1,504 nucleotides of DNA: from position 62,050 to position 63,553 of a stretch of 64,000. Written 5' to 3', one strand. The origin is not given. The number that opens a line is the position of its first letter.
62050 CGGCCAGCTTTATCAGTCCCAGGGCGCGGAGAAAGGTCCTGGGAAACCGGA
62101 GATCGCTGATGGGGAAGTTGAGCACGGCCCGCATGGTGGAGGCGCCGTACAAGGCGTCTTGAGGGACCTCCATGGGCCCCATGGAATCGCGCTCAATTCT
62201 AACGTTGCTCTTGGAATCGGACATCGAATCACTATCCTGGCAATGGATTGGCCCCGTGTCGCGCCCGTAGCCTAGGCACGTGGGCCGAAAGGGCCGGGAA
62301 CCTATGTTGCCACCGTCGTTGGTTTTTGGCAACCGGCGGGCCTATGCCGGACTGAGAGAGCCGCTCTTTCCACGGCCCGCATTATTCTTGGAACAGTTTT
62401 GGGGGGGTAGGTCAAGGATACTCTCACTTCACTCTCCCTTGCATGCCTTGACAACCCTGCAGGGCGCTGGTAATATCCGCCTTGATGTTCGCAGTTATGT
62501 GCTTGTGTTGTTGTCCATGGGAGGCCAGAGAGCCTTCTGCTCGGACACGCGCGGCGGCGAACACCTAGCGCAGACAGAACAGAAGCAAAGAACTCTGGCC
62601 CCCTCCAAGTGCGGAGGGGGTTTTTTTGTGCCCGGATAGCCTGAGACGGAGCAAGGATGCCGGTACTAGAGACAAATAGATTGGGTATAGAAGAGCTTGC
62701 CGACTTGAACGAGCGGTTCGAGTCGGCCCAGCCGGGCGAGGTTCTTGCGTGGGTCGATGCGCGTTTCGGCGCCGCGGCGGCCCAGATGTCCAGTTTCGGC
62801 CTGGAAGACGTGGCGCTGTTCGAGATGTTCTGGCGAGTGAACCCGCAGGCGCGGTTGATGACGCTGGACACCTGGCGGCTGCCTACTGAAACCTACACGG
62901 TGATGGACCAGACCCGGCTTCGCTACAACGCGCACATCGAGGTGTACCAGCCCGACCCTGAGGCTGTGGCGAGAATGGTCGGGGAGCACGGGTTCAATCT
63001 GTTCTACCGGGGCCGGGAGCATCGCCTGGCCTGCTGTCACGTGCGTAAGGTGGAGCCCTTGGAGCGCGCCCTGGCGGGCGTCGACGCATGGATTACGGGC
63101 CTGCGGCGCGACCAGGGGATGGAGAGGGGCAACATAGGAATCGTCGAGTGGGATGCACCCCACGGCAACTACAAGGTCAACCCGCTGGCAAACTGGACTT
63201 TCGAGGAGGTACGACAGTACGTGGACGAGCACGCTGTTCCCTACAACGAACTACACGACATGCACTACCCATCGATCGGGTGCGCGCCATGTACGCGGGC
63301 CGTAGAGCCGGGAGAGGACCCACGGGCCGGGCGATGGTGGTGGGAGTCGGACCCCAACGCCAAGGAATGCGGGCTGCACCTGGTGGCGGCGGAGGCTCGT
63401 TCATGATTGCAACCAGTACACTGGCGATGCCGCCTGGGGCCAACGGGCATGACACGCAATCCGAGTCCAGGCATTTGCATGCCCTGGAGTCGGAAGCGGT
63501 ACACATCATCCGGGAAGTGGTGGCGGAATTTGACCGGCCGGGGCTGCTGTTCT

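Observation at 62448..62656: Cysteine-rich, near-leaderless mini-ORF plus terminator upstream of cysH-cysD: candidate Cys-sensing transcription attenuator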

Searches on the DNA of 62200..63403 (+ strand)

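Call 3: search_rna_families(source=window, start=62200, end=62720, threshold=evalue, max_evalue=10, show_alignments=3)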
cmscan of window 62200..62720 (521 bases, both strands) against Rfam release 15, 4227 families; matches with E-value up to 10: 3.
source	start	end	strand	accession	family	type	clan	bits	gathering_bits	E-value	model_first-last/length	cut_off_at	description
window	62481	62627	+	RF01859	Phe_leader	Cis-reg; leader;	-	19.2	55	1.2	1-125/125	no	Phenylalanine leader peptide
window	62596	62632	-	RF02416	TCV_H4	Cis-reg;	-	15.9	50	5.8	1-51/51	no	Turnip crinkle virus 3'UTR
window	62533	62629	+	RF02837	anti-hemB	Gene; sRNA;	-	11.4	49.5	7.4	1-81/81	no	Burkholderia RNA 7 (anti-hemB)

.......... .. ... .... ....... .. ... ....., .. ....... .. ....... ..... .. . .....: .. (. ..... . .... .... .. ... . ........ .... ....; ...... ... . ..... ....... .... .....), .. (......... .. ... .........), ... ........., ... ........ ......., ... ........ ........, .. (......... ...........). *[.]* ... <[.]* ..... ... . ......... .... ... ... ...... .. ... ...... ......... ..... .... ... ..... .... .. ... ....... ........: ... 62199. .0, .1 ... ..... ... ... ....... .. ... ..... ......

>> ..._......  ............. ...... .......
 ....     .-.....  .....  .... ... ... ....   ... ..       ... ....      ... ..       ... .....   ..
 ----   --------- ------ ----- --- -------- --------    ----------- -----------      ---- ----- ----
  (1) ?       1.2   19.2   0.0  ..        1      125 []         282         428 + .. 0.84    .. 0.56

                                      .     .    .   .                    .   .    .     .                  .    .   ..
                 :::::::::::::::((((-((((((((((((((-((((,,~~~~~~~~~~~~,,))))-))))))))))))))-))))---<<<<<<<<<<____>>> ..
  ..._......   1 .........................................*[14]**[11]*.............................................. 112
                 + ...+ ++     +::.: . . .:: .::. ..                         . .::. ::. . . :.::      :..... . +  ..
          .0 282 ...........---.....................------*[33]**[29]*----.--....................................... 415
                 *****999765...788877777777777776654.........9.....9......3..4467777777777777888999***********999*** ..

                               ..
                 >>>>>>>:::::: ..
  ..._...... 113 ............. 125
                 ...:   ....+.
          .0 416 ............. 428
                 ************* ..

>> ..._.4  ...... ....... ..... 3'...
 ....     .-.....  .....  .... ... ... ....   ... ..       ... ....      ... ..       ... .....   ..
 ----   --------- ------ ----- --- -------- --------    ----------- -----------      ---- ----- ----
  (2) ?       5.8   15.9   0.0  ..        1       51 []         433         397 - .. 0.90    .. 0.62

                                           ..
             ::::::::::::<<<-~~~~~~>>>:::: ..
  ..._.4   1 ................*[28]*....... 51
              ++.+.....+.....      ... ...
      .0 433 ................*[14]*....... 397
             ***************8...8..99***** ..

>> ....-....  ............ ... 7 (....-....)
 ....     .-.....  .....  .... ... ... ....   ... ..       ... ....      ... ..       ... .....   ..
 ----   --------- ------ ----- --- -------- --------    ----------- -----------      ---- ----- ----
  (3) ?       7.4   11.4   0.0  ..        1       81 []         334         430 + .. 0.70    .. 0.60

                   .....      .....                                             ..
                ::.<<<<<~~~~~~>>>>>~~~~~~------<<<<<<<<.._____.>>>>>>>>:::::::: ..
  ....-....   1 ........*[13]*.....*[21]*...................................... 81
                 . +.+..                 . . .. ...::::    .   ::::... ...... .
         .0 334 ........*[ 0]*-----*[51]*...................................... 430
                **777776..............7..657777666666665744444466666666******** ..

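Call 50: search_rna_families(sources=[L059, L015, L017, L030, L023, L029, L036, L034, L064, L066, L042, L049], threshold=gathering)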
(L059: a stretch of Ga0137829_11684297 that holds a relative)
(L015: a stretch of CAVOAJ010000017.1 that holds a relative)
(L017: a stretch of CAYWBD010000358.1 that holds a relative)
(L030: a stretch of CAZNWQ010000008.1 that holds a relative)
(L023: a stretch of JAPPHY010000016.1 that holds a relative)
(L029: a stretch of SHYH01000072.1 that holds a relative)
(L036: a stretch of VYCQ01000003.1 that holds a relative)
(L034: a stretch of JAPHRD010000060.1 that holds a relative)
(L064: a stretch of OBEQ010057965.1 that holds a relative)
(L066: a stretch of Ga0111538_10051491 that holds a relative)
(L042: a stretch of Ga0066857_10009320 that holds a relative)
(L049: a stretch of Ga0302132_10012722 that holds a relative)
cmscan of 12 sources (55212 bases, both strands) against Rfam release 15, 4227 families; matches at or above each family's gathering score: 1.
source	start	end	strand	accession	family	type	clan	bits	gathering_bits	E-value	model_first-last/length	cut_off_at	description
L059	207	461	+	RF00230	T-box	Cis-reg; leader;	-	111.1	93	9e-24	1-219/219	no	T-box leader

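Call 51: search_rna_families(source=L059, start=1, end=700, threshold=evalue, max_evalue=0.01, show_alignments=2)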
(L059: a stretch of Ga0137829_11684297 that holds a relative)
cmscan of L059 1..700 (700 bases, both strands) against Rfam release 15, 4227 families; matches with E-value up to 0.01: 1.
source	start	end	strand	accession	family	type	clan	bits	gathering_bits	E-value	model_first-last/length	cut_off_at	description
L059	207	461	+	RF00230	T-box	Cis-reg; leader;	-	111.1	93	1.1e-25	1-219/219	no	T-box leader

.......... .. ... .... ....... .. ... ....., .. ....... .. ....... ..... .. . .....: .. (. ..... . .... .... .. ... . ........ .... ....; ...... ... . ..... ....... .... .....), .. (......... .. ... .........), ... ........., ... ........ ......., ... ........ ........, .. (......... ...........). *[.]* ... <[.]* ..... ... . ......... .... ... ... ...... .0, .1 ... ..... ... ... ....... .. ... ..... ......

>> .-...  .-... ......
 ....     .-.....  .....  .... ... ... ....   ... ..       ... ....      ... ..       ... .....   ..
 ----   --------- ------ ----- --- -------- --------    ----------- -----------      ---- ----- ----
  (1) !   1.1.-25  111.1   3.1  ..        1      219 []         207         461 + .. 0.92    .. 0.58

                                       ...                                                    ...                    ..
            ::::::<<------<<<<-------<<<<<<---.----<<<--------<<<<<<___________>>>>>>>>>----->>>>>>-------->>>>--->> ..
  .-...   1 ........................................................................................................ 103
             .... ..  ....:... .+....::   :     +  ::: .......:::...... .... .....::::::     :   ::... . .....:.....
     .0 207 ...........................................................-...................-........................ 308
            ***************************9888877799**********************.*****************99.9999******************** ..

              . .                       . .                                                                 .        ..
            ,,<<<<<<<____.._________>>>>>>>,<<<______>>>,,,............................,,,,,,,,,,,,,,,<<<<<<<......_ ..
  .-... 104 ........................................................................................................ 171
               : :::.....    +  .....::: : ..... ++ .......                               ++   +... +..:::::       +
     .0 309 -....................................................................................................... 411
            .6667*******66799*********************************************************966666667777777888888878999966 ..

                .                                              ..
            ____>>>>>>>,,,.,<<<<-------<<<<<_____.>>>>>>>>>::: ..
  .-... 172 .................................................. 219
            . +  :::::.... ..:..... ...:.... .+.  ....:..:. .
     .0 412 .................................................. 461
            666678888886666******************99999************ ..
